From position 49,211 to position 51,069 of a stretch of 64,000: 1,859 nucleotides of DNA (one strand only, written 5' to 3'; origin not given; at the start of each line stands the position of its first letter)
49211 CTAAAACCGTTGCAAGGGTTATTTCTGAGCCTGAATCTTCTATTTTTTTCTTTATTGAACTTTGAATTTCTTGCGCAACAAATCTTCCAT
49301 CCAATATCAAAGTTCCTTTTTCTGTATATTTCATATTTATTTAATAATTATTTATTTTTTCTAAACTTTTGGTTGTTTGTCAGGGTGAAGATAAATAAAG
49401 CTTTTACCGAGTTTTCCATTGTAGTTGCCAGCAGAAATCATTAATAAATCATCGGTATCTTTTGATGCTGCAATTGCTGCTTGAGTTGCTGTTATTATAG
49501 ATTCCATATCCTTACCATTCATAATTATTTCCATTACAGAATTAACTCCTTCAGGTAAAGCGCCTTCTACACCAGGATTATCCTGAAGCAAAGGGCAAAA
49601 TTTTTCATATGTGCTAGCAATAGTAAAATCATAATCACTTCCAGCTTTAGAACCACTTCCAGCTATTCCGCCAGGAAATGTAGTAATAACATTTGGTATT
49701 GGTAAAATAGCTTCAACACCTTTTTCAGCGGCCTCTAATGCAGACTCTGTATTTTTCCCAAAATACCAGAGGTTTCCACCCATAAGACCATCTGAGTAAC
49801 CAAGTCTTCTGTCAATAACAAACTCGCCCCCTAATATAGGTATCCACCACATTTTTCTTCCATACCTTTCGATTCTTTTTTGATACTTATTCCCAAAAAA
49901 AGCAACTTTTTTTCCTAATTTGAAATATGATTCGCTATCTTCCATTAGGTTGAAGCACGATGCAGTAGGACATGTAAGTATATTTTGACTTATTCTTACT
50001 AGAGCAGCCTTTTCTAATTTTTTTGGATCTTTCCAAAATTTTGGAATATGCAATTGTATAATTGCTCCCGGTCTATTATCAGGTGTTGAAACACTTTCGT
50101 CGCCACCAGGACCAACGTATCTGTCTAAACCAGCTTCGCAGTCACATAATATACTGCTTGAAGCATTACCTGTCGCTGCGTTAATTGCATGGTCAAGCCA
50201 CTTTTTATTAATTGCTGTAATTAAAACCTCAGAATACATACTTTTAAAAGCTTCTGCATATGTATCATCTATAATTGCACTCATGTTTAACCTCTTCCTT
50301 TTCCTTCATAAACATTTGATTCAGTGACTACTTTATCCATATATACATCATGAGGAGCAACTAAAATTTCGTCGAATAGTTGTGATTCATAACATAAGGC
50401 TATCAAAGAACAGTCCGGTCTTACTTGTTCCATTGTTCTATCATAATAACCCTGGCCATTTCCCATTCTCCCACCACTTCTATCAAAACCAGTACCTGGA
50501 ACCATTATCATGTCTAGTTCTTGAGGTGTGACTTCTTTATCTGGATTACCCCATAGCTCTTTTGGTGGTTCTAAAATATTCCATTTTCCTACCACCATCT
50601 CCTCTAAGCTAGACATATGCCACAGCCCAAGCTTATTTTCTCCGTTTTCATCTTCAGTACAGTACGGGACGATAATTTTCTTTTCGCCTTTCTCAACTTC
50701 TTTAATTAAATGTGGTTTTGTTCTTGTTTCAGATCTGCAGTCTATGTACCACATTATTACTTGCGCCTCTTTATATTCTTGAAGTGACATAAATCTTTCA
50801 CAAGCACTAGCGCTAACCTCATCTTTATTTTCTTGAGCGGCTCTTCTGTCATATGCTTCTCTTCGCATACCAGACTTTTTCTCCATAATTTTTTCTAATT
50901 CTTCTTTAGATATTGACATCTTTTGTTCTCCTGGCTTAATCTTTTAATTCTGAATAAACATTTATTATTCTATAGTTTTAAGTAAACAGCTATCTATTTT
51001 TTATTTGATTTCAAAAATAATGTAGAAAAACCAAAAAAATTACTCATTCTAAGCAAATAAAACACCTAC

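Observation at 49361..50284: Orphan Ftr/FhcD-like formyltransferase embedded in a tetrahydrofolate (not H4MPT) gene context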

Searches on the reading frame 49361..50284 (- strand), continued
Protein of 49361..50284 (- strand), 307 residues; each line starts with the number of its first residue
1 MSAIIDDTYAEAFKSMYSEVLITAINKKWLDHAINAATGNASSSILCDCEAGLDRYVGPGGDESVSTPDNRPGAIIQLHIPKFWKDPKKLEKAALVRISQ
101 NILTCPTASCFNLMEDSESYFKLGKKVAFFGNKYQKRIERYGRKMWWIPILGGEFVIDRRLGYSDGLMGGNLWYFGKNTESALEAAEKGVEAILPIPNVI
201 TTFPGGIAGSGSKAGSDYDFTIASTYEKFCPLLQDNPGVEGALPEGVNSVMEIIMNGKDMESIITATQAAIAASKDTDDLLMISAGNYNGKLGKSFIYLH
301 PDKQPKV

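Call 88: find_encoding_contigs(protein=P0081, flank=10000, max_places=10)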
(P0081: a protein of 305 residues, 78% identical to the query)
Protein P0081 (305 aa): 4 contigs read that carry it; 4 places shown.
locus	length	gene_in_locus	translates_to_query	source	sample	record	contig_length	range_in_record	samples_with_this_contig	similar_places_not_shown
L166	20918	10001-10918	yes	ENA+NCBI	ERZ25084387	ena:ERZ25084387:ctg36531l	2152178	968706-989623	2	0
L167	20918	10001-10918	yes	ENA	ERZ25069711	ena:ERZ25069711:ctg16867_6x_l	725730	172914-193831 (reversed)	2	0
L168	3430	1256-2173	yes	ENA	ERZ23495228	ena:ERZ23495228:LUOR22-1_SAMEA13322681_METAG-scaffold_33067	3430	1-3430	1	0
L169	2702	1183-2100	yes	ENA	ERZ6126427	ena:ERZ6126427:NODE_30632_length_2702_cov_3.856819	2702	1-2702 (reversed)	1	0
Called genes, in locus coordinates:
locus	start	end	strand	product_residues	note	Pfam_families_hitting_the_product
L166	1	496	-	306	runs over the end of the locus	PF01063:Aminotran_4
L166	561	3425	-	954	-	PF03710:GlnE, PF08335:GlnD_UR_UTase, PF03710:GlnE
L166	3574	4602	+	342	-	PF01547:SBP_bac_1 (faint), PF13531:SBP_bac_11, PF13416:SBP_bac_8, PF13343:SBP_bac_6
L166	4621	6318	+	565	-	PF00528:BPD_transp_1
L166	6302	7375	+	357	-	PF00005:ABC_tran, PF02463:SMC_N (faint), PF13304:AAA_21, PF08402:TOBE_2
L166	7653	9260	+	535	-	PF00920:ILVD_EDD_N, PF24877:ILV_EDD_C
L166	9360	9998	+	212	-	PF01812:5-FTHF_cyc-lig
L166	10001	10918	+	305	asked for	PF01913:FTR, PF02741:FTR_C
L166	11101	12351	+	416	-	PF00266:Aminotran_5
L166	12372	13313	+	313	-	PF03328:HpcH_HpaI, PF15617:C-C_Bond_Lyase (faint), PF22484:DUF6986 (weak)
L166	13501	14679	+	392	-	PF08442:ATP-grasp_2, PF13549:ATP-grasp_5 (weak), PF24948:Citrate_synth_N, PF00549:Ligase_CoA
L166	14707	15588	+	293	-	PF02629:CoA_binding, PF13607:Succ_CoA_lig, PF00549:Ligase_CoA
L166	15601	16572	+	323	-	PF00389:2-Hacid_dh, PF02826:2-Hacid_dh_C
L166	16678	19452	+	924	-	PF00311:PEPcase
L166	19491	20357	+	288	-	PF09176:Mpt_N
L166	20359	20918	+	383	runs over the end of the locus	PF01546:Peptidase_M20, PF07687:M20_dimer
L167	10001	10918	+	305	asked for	PF01913:FTR, PF02741:FTR_C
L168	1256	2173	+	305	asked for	PF01913:FTR, PF02741:FTR_C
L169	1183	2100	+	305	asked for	PF01913:FTR, PF02741:FTR_C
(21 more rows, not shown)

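Call 90: search_protein_families(library=ncbifam, proteins=[L166:19491-20357:+, L155:564-1415:+, L121:113-976:-, L025:3988-4668:-], max_evalue=0.001)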
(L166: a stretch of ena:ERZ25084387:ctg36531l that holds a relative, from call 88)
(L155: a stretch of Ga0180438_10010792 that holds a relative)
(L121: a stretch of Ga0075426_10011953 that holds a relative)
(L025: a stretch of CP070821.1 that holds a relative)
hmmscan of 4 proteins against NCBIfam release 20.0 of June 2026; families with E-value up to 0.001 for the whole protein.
L166:19491-20357:+ (288 aa): 52 families (the best 25 are shown)
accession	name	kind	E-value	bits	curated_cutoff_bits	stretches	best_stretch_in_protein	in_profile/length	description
NF006070.0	PRK08213.1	subfamily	2.5e-07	30.5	279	1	114-164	9-59/259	gluconate 5-dehydrogenase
NF052562.1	RADHDNL4305835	equivalog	2.6e-07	30.4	400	1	113-194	3-84/252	NADP-dependent (R)-specific alcohol dehydrogenase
NF049979.1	AlphHSDSHdhA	equivalog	2e-06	27.5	350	1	115-176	1-63/258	7alpha-hydroxysteroid dehydrogenase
NF005594.0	PRK07326.1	equivalog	2.6e-06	27.2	271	1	114-191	3-80/237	SDR family oxidoreductase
NF005559.1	PRK07231.1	subfamily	2.6e-06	27.1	215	1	115-206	2-91/249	glucose 1-dehydrogenase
NF005446.0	PRK07035.1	equivalog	5.2e-06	25.9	373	1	114-163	8-57/255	SDR family oxidoreductase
NF004845.0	PRK06196.1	subfamily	1e-05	25.1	414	1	112-181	24-90/320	oxidoreductase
NF006132.0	PRK08277.1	subfamily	1.3e-05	24.8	281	1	110-164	3-57/280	D-mannonate oxidoreductase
NF004778.0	PRK06124.1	equivalog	1.4e-05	24.6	303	1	113-186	7-81/256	SDR family oxidoreductase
NF009468.0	PRK12826.1-4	equivalog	1.5e-05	24.9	318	1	113-209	3-98/256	SDR family oxidoreductase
NF005752.0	PRK07576.1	subfamily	1.6e-05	24.4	321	1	112-167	4-59/271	SDR family oxidoreductase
NF005402.0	PRK06949.1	equivalog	1.6e-05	24.3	358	1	113-192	5-85/260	SDR family oxidoreductase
NF005806.0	PRK07666.1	equivalog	2.3e-05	23.8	286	1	113-187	3-78/239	3-ketoacyl-ACP reductase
NF006195.0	PRK08324.2-3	equivalog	2.9e-05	22.5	931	1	113-249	421-554/678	bifunctional aldolase/short-chain dehydrogenase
NF005309.0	PRK06841.1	subfamily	3.1e-05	23.6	286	1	108-219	6-120/255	GolD/DthD family dehydrogenase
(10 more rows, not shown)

L155:564-1415:+ (284 aa): 16 families
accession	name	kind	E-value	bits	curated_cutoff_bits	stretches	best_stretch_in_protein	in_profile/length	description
NF005752.0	PRK07576.1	subfamily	6.8e-08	32.1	321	1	115-217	7-115/271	SDR family oxidoreductase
NF005449.0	PRK07041.1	equivalog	1.1e-07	32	257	1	114-181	4-71/240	SDR family oxidoreductase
NF052562.1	RADHDNL4305835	equivalog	6.8e-06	25.7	400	1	117-184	6-74/252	NADP-dependent (R)-specific alcohol dehydrogenase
NF004845.0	PRK06196.1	subfamily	3.3e-05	23.3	414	1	106-215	18-121/320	oxidoreductase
NF005681.0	PRK07478.1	subfamily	4.8e-05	22.9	267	1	117-178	5-67/254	SDR family oxidoreductase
NF005075.0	PRK06500.1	equivalog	7.9e-05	22.1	336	1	116-178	5-68/249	SDR family oxidoreductase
NF049979.1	AlphHSDSHdhA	equivalog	8e-05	22.2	350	1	118-178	4-65/258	7alpha-hydroxysteroid dehydrogenase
TIGR01915.1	npdG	equivalog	8.7e-05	22.6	149.8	1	119-168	2-51/220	NADPH-dependent F420 reductase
NF005559.1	PRK07231.1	subfamily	0.00015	21.4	215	1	118-187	4-74/249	glucose 1-dehydrogenase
NF009468.0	PRK12826.1-4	equivalog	0.00016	21.4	318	1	116-186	6-77/256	SDR family oxidoreductase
NF006132.0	PRK08277.1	subfamily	0.00016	21.1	281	1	111-168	4-61/280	D-mannonate oxidoreductase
TIGR03366.1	HpnZ_proposed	hypoth_equivalog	0.00019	20.7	328.1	1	93-187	134-221/315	putative phosphonate catabolism associated alcohol dehydrogenase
NF005468.0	PRK07062.1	equivalog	0.00027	20.6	266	1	114-168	5-59/265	SDR family oxidoreductase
TIGR03206.1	benzo_BadH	equivalog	0.00034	20.1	431.2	1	116-190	2-77/250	2-hydroxycyclohexanecarboxyl-CoA dehydrogenase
TIGR03911.1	pyrrolys_PylD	equivalog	0.0005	19.3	150.05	1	97-168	126-194/266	3-methylornithyl-N6-L-lysine dehydrogenase PylD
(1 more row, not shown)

L121:113-976:- (288 aa): 0 families

L025:3988-4668:- (227 aa): 5 families
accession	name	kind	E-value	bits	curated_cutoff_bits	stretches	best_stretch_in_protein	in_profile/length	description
NF007440.0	PRK09987.1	equivalog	0.00017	21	308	1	45-130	150-232/299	dTDP-4-dehydrorhamnose reductase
NF005449.0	PRK07041.1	equivalog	0.00018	21.4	257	1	105-189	3-89/240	SDR family oxidoreductase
NF053807.1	RhamDHLra1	equivalog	0.00025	20.8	400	1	108-154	3-49/252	L-rhamnose 1-dehydrogenase Lra1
NF006189.0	PRK08324.1-3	equivalog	0.00042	18.8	634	1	102-186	431-516/701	bifunctional rhamnulose-1-phosphate aldolase/short-chain dehydrogenase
NF005214.0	PRK06701.1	subfamily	0.00046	19.5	413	1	106-152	45-91/293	SDR family oxidoreductase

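Call 91: search_solved_structures(query=L166:19491-20357:+, show_alignments=1, max_evalue=0.001)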
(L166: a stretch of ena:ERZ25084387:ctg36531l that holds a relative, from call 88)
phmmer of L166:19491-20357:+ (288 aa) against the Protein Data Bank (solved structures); distinct sequences matched with E-value up to 0.001: 13.
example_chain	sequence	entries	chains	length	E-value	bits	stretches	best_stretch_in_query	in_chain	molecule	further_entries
6tlk_A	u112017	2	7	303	9.5e-91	307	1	2-284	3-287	Bifunctional protein MdtA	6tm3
6tge_A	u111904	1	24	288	1.1e-90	306.8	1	2-284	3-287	Bifunctional NADP-dependent methylenetetrahydromethanopterin dehydrogenase/methylenetetrah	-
1lu9_A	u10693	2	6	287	1.1e-90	306.8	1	2-284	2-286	Methylene Tetrahydromethanopterin Dehydrogenase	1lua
8hjw_A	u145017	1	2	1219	3.6e-06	29.7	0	95-162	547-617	Short-chain dehydrogenase/reductase SDR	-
9pvq_A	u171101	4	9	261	7.2e-05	25.5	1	115-194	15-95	NAD-dependent epimerase/dehydratase:Short-chain dehydrogenase/reductase SDR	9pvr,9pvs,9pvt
6y1c_A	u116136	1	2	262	0.00011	24.9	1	113-193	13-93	R-specific alcohol dehydrogenase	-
8hi4_A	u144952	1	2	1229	0.00011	24.8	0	116-188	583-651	Short-chain dehydrogenase/reductase SDR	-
8ijg_A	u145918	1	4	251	0.00014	24.5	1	114-201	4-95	Putative short-chain dehydrogenases/reductase family protein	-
8ij8_A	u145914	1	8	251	0.00015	24.4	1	114-201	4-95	Putative short-chain dehydrogenases/reductase family protein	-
3ai1_A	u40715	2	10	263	0.00038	23.1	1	115-206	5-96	NADPH-sorbose reductase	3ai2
3ai3_A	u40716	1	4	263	0.00047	22.8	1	115-205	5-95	NADPH-sorbose reductase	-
8ij6_A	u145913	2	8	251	0.0008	22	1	114-197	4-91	Putative short-chain dehydrogenases/reductase family protein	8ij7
4jro_A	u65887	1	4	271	0.00087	21.9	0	111-182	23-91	FabG protein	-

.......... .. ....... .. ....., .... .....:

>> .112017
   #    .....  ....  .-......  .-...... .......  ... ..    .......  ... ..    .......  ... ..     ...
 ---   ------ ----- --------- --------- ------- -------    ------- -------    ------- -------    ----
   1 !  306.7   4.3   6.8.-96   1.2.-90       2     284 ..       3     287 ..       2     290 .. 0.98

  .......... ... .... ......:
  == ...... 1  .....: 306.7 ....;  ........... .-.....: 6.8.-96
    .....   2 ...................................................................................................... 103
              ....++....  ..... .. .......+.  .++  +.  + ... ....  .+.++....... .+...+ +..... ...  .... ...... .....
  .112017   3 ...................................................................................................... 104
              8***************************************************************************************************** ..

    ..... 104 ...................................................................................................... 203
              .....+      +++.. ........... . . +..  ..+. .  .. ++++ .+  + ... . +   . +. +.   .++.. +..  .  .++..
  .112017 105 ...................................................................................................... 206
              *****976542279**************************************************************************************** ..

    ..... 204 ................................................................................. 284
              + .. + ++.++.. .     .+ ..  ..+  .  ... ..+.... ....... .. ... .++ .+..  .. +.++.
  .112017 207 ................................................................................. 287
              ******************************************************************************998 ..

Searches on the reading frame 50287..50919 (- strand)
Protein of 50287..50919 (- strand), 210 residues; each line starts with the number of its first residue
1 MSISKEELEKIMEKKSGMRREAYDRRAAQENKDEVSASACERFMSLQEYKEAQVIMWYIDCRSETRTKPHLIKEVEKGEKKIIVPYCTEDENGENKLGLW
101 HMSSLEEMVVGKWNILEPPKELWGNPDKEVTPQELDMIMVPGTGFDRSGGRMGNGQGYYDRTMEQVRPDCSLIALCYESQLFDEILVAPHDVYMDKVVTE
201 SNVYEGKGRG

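Call 3: search_protein_families(library=pfam, proteins=[window:50287-50919:-], max_evalue=0.01)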
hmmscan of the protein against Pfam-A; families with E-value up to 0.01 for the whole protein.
window:50287-50919:- (210 aa): 2 families
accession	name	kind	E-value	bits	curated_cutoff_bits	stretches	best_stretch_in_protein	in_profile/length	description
PF01812.26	5-FTHF_cyc-lig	-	1.6e-37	129.6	27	1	15-200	1-186/186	5-formyltetrahydrofolate cyclo-ligase family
PF06411.16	HdeA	-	0.00096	19.9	22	1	28-91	18-85/91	HdeA/HdeB family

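Call 4: search_protein_families(library=ncbifam, proteins=[window:50287-50919:-], max_evalue=0.01)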
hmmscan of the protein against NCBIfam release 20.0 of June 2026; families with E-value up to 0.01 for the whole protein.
window:50287-50919:- (210 aa): 2 families
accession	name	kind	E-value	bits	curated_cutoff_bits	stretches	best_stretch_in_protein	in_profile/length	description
TIGR02727.1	MTHFS_bact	equivalog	3.4e-37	128.1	84.9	1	15-200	1-182/182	5-formyltetrahydrofolate cyclo-ligase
NF007661.0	PRK10333.1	equivalog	1.6e-14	54.2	343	1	17-205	13-197/198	5-formyltetrahydrofolate cyclo-ligase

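Call 55: search_solved_structures(query=window:50287-50919:-, show_alignments=3, max_evalue=0.001)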
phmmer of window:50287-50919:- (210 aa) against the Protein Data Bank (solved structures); distinct sequences matched with E-value up to 0.001: 6.
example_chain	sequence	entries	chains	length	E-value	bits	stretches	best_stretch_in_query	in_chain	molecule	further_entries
1sou_A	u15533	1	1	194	5.9e-18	68.8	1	15-204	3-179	5,10-methenyltetrahydrofolate synthetase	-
1ydm_A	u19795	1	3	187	2.3e-17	66.8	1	15-203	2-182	Hypothetical protein yqgN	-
2jcb_A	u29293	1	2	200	1.3e-15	61.1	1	13-203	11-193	5-FORMYLTETRAHYDROFOLATE CYCLO-LIGASE FAMILY PROTEIN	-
3hxt_A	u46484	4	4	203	3.5e-13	53.2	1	15-201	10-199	5-formyltetrahydrofolate cyclo-ligase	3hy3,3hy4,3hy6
1wkc_A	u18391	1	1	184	1.5e-11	47.8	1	130-204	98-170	HB8 TT1367 protein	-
1sbq_A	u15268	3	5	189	3.3e-07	33.7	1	130-200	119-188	5,10-Methenyltetrahydrofolate synthetase homolog | 5,10-Methenyltetrahydrofolate Synthetase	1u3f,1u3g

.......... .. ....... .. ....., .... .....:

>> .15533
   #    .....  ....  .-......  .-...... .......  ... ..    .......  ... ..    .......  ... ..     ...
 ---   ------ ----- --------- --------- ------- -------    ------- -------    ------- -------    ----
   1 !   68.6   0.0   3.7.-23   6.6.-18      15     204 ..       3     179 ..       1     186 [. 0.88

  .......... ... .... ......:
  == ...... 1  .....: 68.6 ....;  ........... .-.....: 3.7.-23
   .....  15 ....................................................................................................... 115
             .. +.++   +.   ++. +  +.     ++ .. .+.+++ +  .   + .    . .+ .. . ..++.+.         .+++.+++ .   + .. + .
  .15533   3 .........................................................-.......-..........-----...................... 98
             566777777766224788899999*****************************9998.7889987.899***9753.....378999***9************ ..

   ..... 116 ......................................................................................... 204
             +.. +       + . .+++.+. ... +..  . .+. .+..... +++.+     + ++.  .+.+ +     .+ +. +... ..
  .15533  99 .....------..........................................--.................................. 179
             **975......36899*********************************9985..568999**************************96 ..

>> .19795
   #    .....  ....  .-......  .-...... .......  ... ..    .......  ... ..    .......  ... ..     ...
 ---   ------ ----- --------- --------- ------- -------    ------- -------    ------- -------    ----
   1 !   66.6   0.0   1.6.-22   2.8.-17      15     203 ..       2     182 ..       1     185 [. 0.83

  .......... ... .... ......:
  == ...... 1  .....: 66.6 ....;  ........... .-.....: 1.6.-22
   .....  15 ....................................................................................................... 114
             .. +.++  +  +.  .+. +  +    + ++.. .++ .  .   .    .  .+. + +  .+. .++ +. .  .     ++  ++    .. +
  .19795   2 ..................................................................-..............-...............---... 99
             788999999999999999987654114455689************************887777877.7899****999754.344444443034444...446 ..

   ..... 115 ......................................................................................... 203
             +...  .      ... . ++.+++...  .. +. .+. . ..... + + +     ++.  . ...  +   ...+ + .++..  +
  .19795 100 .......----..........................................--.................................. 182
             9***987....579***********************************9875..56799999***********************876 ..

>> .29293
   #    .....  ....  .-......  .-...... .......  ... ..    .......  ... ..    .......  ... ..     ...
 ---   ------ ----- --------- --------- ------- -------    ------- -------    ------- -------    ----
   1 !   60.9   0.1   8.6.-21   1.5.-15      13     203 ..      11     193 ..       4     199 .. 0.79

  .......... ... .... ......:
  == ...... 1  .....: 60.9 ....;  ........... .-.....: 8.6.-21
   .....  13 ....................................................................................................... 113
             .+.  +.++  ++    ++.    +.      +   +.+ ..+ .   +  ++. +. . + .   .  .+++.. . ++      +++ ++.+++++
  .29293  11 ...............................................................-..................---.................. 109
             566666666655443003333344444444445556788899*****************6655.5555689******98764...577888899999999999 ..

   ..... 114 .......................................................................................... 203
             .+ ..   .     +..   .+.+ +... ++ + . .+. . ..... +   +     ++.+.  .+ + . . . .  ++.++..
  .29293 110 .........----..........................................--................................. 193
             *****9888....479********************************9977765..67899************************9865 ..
